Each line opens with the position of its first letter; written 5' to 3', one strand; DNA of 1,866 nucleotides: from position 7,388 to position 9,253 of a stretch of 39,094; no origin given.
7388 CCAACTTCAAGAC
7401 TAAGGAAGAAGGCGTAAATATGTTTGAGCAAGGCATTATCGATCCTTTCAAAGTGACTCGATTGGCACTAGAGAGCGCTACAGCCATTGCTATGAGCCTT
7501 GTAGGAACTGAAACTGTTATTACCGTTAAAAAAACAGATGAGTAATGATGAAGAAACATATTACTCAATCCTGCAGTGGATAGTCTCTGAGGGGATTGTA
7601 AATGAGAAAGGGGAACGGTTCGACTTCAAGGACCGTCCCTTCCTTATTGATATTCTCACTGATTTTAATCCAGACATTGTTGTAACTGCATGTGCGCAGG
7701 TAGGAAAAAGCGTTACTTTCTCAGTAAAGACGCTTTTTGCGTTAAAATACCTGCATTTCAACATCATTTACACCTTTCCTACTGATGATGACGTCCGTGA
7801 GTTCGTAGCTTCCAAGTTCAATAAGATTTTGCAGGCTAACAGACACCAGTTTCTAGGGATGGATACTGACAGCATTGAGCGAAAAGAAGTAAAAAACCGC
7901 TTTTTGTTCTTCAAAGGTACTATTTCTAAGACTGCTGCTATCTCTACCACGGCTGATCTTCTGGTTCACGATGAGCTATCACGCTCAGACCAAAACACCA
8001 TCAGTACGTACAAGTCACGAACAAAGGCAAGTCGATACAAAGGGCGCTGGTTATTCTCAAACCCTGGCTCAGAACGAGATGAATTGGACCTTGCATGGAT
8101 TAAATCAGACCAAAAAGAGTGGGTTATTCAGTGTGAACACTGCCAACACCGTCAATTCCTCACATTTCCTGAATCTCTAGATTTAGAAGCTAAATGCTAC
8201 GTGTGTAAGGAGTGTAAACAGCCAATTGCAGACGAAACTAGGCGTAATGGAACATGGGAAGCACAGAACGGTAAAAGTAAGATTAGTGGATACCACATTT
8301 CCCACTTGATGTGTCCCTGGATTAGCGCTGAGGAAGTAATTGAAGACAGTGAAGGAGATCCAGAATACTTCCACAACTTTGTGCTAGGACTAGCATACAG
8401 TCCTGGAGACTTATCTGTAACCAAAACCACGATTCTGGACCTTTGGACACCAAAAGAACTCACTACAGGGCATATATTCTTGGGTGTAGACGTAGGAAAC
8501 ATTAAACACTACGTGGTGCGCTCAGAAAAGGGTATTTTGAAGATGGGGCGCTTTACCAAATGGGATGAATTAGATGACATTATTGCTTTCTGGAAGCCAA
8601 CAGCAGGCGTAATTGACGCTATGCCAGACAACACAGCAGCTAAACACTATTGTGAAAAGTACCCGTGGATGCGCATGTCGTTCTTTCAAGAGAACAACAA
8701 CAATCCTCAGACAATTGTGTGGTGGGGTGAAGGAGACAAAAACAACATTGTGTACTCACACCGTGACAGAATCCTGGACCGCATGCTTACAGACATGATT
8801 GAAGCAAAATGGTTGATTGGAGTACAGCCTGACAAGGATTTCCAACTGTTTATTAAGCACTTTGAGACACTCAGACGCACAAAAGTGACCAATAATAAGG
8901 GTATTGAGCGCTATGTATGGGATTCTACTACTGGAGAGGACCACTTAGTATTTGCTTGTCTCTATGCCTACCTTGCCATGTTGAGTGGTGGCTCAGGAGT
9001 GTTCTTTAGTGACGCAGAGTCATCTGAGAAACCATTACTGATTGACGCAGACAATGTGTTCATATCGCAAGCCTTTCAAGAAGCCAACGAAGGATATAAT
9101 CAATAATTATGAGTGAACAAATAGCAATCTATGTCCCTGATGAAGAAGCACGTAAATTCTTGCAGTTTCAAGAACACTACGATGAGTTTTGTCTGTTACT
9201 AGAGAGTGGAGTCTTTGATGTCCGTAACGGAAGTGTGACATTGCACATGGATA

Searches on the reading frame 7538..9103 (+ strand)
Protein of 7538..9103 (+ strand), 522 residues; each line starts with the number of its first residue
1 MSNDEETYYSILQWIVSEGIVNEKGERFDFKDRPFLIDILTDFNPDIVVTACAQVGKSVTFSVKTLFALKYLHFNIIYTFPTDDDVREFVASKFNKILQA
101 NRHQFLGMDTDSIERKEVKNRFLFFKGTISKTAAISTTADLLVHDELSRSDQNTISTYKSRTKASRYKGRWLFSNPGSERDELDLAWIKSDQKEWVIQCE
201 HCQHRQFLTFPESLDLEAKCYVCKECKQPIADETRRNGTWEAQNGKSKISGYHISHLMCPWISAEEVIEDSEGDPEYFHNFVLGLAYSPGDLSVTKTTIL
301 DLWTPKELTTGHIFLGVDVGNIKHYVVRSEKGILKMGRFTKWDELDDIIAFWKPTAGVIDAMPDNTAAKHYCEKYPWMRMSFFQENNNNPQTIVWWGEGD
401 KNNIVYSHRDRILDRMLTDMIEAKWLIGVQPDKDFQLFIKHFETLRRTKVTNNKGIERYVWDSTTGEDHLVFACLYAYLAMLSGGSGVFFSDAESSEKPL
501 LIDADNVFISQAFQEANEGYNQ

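Call 17: search_protein_families(library=phrogs, proteins=[window:7538-9103:+], max_evalue=0.001)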
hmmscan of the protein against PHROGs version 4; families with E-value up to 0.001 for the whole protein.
window:7538-9103:+ (522 aa): 4 families
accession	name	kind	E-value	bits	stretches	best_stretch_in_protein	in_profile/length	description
phrog_675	-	head and packaging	4.4e-82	277.2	1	5-487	18-553/576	terminase large subunit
phrog_12876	-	head and packaging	2.4e-21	77.4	2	82-211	2-132/235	terminase large subunit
phrog_15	-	head and packaging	8.9e-16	58.4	1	33-269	383-659/1330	terminase large subunit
phrog_2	-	head and packaging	8e-13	49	1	23-486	258-598/807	terminase large subunit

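Call 54: search_dna_similar(query=window:7538-9103:+, collection=phages, mode=protein, max_rows=15, max_evalue=0.00001)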
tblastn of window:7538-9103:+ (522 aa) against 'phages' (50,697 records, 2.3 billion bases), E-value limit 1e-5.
Records with a match: 766; places in all: 766; records where one place covers at least 80% of the query: 235.
Best place of each record, by identity: <60% 766.
By first word of the organism name: Staphylococcus 293; Bacillus 273; Listeria 54; Enterococcus 47; Vibrio 26; Lactobacillus 26; Ralstonia 10; Pseudomonas 5; Acinetobacter 5; Mammaliicoccus 3; and 19 more.
By host as written in the record: Staphylococcus aureus 96; - 76; Listeria monocytogenes 43; Bacillus subtilis 33; Bacillus cereus 27; Staphylococcus sp. 24; Bacillus thuringiensis subsp. kurstaki 20; Staphylococcus carnosus TM300 17; and 191 more.
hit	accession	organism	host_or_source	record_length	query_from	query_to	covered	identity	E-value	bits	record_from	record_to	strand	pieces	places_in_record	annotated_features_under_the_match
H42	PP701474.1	Vibrio phage phivp505_B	Vibrio parahaemolyticus VP505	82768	5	516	98%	25.2%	5e-22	106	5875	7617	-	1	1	record has no annotation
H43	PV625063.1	Vibrio phage phiVP505_23LXQ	Vibrio parahaemolyticus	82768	5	516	98%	25.2%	5e-22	106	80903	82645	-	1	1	terminase large subunit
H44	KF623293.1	Vibrio phage SHOU24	Vibrio parahaemolyticus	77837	5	511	97%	25.2%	1e-20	102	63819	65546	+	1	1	hypothetical protein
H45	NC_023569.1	Vibrio phage SHOU24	Vibrio parahaemolyticus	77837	5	511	97%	25.2%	1e-20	102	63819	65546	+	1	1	terminase large subunit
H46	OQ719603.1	Vibrio phage vB_VpaP_1601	Vibrio parahaemolyticus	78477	5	511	97%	25.2%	1e-20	102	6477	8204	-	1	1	hypothetical protein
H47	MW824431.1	Vibrio phage PS14A.1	Vibrio crassostreae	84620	5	501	95%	24.7%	1e-17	92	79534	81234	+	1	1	hypothetical protein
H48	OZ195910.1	Vibrio phage K478b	Seawater and oysters mix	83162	5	501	95%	24.7%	2e-17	92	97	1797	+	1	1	terminase large subunit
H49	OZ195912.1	Vibrio phage K478a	Seawater and oysters mix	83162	5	501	95%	24.7%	2e-17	92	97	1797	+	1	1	terminase large subunit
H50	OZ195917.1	Vibrio phage K468a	Seawater and oysters mix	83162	5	501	95%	24.7%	2e-17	92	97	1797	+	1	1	terminase large subunit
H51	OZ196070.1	Vibrio phage K449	Seawater and oysters mix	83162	5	501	95%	24.7%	2e-17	92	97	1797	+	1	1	terminase large subunit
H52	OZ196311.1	Vibrio phage K473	Seawater and oysters mix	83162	5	501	95%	24.7%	2e-17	92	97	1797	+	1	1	terminase large subunit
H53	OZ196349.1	Vibrio phage K381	Seawater and oysters mix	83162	5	501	95%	24.7%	2e-17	92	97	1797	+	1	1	terminase large subunit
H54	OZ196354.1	Vibrio phage K376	Seawater and oysters mix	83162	5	501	95%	24.7%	2e-17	92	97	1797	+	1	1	terminase large subunit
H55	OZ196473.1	Vibrio phage K486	Seawater and oysters mix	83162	5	501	95%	24.7%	2e-17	92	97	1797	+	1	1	terminase large subunit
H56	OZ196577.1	Vibrio phage K405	Seawater and oysters mix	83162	5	501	95%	24.7%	2e-17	92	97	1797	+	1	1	terminase large subunit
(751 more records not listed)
